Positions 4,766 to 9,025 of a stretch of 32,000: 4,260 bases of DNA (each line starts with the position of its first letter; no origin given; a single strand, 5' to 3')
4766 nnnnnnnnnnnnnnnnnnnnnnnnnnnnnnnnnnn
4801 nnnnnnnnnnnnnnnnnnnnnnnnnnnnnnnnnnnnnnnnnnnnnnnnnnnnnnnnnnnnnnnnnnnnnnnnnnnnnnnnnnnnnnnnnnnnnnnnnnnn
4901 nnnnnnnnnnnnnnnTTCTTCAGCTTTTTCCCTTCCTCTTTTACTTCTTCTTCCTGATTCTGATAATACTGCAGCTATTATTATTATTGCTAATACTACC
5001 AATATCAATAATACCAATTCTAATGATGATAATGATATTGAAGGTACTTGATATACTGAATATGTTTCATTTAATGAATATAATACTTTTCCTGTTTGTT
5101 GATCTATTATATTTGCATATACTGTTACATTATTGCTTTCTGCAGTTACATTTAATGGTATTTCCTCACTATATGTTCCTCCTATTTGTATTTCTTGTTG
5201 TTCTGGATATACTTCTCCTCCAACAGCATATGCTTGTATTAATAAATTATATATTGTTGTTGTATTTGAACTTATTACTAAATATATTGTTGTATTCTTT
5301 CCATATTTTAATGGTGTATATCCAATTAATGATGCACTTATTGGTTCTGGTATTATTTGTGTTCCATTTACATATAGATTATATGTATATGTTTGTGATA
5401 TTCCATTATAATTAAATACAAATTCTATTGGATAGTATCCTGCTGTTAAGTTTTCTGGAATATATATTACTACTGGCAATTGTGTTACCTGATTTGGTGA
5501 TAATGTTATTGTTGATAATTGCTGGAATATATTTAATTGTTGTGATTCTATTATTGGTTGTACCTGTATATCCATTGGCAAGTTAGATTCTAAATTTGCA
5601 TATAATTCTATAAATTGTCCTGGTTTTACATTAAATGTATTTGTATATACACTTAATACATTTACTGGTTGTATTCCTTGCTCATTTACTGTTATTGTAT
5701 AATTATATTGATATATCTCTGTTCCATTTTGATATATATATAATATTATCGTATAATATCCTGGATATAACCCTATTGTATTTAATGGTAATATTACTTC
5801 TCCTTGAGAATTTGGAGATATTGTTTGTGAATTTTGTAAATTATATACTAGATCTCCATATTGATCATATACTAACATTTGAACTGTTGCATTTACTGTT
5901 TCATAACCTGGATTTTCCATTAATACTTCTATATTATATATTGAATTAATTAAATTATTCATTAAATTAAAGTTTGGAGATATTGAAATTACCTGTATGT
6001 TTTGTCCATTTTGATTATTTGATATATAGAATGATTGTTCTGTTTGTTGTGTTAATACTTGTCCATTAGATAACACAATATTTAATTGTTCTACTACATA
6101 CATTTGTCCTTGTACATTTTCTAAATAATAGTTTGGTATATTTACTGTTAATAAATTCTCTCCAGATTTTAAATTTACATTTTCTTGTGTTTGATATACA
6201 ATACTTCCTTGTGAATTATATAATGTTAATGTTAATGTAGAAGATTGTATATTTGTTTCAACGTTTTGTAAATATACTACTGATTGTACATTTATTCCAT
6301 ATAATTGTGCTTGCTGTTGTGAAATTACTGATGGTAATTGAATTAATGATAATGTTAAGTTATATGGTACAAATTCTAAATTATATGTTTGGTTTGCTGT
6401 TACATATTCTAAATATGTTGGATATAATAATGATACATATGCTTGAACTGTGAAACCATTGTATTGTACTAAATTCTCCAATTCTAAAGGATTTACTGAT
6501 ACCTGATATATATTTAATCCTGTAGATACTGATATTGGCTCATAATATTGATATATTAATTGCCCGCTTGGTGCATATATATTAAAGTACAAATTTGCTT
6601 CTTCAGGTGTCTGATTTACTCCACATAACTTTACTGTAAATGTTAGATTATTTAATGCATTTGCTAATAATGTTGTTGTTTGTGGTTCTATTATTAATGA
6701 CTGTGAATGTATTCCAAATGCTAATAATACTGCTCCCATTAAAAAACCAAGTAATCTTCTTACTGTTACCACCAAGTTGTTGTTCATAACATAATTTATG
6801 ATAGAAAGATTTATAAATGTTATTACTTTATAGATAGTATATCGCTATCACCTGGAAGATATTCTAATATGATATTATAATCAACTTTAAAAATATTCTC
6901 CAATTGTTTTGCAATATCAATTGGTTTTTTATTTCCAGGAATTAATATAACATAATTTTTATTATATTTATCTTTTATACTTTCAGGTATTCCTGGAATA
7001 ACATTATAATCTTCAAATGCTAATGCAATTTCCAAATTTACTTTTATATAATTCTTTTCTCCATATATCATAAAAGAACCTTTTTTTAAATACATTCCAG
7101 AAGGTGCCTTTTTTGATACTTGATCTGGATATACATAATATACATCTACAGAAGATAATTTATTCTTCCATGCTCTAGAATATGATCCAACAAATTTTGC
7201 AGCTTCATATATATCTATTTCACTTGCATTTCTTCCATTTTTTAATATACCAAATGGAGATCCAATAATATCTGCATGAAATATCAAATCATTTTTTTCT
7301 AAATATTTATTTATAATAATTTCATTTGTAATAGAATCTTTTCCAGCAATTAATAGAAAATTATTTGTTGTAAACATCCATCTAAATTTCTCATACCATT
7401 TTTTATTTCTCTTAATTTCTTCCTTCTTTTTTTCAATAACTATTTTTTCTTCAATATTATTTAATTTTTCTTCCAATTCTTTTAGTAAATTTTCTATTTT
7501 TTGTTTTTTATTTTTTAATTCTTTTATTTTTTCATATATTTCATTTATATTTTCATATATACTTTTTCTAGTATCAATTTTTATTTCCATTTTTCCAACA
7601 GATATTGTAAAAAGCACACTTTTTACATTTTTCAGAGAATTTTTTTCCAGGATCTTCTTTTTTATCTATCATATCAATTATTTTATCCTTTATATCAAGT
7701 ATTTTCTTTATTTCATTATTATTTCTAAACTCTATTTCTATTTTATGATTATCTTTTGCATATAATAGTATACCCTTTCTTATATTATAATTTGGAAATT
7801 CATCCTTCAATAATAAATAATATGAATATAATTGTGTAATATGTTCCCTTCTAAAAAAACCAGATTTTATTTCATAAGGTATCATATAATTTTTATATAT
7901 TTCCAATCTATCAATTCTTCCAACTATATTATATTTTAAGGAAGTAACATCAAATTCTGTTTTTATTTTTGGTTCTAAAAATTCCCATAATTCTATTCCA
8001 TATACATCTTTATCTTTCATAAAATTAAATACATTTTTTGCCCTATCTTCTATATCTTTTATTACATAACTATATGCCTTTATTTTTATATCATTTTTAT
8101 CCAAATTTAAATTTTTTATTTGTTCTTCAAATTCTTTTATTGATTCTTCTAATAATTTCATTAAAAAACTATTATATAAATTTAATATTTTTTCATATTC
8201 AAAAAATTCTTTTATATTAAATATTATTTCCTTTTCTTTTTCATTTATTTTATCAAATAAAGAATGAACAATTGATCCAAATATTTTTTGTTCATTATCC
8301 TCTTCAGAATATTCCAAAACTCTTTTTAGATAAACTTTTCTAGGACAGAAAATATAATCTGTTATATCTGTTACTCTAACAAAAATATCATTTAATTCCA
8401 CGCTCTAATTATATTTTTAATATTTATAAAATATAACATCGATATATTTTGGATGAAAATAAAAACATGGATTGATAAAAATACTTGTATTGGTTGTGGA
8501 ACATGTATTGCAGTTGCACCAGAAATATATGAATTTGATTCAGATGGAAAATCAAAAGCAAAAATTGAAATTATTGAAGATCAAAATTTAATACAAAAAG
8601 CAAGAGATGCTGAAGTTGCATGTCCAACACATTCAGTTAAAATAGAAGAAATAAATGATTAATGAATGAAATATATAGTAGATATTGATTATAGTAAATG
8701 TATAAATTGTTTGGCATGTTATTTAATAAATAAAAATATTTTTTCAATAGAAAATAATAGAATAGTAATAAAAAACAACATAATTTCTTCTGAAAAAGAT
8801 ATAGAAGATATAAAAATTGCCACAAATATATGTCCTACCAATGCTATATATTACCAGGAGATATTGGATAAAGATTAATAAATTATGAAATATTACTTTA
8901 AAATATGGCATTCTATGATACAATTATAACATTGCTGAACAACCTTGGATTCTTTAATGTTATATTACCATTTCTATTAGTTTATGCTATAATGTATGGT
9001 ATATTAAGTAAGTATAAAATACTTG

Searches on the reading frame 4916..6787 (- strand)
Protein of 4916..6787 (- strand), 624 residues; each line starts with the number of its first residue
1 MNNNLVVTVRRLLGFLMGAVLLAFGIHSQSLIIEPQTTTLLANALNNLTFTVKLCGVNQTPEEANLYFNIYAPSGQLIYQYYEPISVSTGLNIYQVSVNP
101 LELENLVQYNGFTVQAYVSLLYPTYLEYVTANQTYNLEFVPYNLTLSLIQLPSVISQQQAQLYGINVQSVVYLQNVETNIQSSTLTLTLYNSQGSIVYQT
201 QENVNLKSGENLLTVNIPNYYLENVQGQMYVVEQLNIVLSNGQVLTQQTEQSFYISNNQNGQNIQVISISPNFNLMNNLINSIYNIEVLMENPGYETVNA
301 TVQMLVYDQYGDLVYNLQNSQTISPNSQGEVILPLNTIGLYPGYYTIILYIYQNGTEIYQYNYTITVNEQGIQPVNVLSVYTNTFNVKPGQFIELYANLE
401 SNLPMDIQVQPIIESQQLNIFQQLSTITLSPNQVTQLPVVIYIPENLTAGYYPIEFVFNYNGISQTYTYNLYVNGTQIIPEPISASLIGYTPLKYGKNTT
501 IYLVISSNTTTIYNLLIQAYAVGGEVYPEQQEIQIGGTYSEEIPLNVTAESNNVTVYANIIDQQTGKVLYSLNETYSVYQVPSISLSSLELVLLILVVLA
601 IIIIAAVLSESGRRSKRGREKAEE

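Call 91: search_protein_families(library=pfam, proteins=[window:4916-6787:-], max_evalue=0.01)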
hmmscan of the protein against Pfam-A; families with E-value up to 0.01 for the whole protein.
window:4916-6787:- (624 aa): 1 family
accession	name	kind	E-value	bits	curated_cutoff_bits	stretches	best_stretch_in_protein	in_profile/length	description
PF17786.7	Mannosidase_ig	-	0.0024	18.8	23.4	0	171-211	5-45/91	Mannosidase Ig/CBM-like domain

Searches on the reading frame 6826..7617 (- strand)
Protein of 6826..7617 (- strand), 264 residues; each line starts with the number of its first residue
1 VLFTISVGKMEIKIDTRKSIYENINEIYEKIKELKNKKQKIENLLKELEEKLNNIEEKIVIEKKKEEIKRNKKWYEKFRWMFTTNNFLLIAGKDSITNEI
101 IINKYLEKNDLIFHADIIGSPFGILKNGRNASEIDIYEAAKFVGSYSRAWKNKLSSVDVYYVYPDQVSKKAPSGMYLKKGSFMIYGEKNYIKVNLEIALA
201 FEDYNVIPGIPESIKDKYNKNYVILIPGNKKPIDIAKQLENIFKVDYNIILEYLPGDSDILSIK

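Call 91: search_protein_families(library=pfam, proteins=[window:6826-7617:-], max_evalue=0.01)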
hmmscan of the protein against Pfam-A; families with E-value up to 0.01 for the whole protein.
window:6826-7617:- (264 aa): 5 families
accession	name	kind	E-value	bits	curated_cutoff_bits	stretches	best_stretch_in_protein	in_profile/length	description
PF05670.18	NFACT-R_1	-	2.4e-35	121.9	29.8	1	77-186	1-112/112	NFACT protein RNA binding domain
PF18297.6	NFACT-R_2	-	5.6e-06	26.9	26.9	1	79-168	2-86/104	NFACT protein RNA binding domain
PF05833.16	NFACT_N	-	0.0016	17.7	31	1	9-63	368-422/456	NFACT N-terminal and middle domains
PF09177.16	STX6_10_61_N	-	0.0061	17.5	29.4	0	12-69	12-75/99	Syntaxin 6/10/61, N-terminal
PF07889.17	DUF1664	-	0.0078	16.7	34.6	0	9-58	74-123/124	Protein of unknown function (DUF1664)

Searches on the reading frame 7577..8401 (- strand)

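Call 91: search_protein_families(library=pfam, proteins=[window:7577-8401:-], max_evalue=0.01)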
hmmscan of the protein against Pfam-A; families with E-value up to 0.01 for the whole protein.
window:7577-8401:- (275 aa): 4 families
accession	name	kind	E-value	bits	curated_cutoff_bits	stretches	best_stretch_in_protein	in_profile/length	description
PF01930.23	Cas_Cas4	-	9.9e-20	71.7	22.7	2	156-269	50-159/160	Domain of unknown function DUF83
PF12705.13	PDDEXK_1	-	5.6e-15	56.4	22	1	10-268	4-246/247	PD-(D/E)XK nuclease superfamily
PF06023.18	Csa1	-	6.3e-13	49.2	27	1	10-268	47-289/292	CRISPR-associated exonuclease Csa1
PF08696.17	Dna2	-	5.6e-11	43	22.4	1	5-129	53-159/204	DNA replication factor Dna2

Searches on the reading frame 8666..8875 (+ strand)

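Call 91: search_protein_families(library=pfam, proteins=[window:8666-8875:+], max_evalue=0.01)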
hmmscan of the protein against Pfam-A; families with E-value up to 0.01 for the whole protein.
window:8666-8875:+ (70 aa): 5 families
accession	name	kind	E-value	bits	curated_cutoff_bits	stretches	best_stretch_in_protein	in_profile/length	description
PF13370.11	Fer4_13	-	1.1e-09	39.3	24.5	1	7-61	1-56/58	4Fe-4S single cluster domain of Ferredoxin I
PF00037.32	Fer4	-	1.8e-05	24.8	21.1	1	6-19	2-15/24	4Fe-4S binding domain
PF13459.11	Fer4_15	-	2.1e-05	25.6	22.4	1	5-62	1-65/66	4Fe-4S single cluster domain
PF12837.12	Fer4_6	-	0.00035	20.8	25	1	4-19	1-16/24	4Fe-4S binding domain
PF12838.12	Fer4_7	-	0.0068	17.3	27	0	5-18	31-44/52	4Fe-4S dicluster domain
